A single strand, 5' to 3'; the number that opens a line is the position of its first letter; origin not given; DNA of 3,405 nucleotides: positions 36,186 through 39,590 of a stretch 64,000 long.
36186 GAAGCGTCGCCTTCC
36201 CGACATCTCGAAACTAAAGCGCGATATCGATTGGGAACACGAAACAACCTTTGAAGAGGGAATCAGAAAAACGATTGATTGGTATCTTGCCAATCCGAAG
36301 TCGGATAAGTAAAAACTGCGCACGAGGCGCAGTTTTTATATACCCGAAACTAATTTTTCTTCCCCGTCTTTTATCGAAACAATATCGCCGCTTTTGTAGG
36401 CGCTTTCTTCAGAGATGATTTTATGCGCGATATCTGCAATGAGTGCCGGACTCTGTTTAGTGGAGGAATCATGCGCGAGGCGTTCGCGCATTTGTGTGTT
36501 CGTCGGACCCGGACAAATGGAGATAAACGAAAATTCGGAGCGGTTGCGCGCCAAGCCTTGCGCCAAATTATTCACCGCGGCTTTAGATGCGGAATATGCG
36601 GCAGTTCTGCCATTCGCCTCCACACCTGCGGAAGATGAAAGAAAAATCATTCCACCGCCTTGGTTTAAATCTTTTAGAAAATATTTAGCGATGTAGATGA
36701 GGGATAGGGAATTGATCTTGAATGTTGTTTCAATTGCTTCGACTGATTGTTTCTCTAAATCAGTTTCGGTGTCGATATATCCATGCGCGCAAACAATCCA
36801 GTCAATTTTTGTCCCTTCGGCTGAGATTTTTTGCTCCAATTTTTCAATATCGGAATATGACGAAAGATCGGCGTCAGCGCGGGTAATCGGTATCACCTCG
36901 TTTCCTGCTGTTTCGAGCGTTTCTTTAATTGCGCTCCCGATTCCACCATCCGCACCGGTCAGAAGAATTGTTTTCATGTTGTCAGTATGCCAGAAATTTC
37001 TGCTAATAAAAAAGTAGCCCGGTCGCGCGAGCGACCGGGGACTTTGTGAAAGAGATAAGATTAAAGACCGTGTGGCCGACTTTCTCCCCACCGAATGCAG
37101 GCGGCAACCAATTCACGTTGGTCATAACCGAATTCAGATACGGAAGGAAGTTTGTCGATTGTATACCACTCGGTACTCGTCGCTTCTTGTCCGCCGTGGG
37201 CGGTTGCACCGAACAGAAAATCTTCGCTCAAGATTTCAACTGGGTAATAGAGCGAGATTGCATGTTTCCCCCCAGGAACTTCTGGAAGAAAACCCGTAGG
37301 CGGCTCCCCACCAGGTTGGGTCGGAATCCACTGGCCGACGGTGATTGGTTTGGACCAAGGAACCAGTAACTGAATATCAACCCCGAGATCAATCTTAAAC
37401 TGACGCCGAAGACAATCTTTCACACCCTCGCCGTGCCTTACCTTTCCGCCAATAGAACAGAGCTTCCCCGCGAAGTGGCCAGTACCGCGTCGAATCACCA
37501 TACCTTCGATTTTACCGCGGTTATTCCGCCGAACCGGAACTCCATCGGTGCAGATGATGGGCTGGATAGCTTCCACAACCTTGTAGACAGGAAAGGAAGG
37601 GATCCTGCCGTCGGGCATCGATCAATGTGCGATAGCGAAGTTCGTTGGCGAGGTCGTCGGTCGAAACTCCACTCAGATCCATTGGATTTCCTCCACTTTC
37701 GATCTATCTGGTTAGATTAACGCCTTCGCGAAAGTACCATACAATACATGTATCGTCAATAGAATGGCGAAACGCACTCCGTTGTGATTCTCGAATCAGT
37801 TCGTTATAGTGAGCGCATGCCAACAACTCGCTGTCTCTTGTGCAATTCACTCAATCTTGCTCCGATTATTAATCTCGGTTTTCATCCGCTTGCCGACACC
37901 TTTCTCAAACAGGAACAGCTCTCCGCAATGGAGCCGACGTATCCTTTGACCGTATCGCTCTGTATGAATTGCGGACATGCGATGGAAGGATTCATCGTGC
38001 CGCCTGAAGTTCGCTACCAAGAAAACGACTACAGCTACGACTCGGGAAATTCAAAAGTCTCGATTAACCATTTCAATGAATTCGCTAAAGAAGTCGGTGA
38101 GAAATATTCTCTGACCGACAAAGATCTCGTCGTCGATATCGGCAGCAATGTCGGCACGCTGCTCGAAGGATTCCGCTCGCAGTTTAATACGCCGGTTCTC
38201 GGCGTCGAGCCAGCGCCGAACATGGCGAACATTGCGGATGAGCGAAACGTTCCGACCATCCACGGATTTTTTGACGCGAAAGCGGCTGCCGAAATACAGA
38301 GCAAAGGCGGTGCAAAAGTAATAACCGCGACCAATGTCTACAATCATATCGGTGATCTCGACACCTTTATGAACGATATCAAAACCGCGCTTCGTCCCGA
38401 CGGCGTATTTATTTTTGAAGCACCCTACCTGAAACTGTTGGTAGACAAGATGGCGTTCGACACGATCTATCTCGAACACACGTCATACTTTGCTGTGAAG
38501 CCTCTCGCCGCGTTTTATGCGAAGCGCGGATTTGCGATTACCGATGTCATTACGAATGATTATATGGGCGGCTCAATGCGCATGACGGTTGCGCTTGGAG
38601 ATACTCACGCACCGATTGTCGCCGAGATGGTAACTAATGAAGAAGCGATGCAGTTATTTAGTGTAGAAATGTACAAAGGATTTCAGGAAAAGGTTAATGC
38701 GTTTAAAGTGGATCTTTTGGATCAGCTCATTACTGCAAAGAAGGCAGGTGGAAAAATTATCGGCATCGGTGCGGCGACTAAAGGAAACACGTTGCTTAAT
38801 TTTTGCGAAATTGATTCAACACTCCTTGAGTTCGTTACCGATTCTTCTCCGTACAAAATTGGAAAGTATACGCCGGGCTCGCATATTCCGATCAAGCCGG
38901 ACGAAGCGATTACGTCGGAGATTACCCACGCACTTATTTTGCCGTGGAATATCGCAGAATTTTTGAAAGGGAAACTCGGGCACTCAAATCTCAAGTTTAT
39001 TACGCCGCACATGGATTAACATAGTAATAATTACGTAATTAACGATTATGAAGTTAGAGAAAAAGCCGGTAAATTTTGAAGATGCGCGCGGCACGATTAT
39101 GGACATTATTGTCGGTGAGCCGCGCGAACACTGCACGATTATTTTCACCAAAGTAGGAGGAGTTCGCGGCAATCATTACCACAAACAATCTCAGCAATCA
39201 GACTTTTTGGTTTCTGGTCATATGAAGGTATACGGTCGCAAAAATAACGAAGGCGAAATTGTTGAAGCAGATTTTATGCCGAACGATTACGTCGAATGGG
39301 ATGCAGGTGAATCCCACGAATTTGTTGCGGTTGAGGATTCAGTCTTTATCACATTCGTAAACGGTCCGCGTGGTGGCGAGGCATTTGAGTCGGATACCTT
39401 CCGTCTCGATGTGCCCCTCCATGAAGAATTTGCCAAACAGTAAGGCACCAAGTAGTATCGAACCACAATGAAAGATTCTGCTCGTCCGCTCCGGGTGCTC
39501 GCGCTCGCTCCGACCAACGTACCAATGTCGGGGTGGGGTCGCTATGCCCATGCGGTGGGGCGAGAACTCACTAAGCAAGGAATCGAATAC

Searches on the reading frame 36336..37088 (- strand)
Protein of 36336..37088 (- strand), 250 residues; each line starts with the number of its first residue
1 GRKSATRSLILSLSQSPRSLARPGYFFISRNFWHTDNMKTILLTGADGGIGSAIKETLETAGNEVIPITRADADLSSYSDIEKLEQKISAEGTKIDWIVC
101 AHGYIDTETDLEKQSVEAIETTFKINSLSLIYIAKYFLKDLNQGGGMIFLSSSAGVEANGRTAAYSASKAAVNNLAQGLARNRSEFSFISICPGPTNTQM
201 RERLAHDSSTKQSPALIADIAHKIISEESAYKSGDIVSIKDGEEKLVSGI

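Call 65: search_protein_families(library=pfam, proteins=[window:36336-37088:-], max_evalue=0.0001)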
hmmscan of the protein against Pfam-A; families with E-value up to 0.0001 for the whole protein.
window:36336-37088:- (250 aa): 5 families
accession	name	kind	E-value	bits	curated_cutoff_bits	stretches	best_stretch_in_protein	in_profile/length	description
PF00106.31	adh_short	-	1.4e-26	93.6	26.6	1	71-207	54-193/195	short chain dehydrogenase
PF13561.12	adh_short_C2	-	1.7e-21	77.3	27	1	53-210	35-190/236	Enoyl-(Acyl carrier protein) reductase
PF08659.16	KR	-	1.9e-06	28.3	22.6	1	39-185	26-169/180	KR domain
PF01370.27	Epimerase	-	1.5e-05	25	20.9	1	41-223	1-196/240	NAD dependent epimerase/dehydratase family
PF04321.23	RmlD_sub_bind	-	2.3e-05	24.1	27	1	40-134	2-86/287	RmlD substrate binding domain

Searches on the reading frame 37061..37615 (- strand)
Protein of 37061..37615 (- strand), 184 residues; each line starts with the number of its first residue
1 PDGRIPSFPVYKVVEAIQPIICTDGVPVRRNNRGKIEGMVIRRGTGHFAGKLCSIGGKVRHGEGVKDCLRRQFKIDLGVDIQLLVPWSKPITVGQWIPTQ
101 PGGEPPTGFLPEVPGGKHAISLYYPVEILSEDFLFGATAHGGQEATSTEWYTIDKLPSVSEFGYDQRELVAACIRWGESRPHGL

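Call 65: search_protein_families(library=pfam, proteins=[window:37061-37615:-], max_evalue=0.0001)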
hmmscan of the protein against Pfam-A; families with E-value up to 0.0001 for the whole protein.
window:37061-37615:- (184 aa): 2 families
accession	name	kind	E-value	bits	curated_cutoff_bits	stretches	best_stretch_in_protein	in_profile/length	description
PF16262.11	DUF4916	-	1.1e-08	35.3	27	1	17-131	17-126/170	Domain of unknown function (DUF4916)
PF00293.34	NUDIX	-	1.9e-06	28.4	21.1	1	30-170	11-131/134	NUDIX domain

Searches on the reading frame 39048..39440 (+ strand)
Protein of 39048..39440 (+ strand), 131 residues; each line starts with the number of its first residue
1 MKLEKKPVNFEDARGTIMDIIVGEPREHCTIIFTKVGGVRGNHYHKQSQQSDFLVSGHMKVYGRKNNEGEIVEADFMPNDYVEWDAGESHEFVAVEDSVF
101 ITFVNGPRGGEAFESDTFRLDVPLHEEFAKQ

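Call 65: search_protein_families(library=pfam, proteins=[window:39048-39440:+], max_evalue=0.0001)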
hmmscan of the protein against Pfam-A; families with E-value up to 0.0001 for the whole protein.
window:39048-39440:+ (131 aa): 1 family
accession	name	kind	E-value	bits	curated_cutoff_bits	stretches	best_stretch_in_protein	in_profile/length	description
PF14667.12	Polysacc_synt_C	-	4.7e-08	33.6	28.7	1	11-103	2-96/111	Polysaccharide biosynthesis C-terminal domain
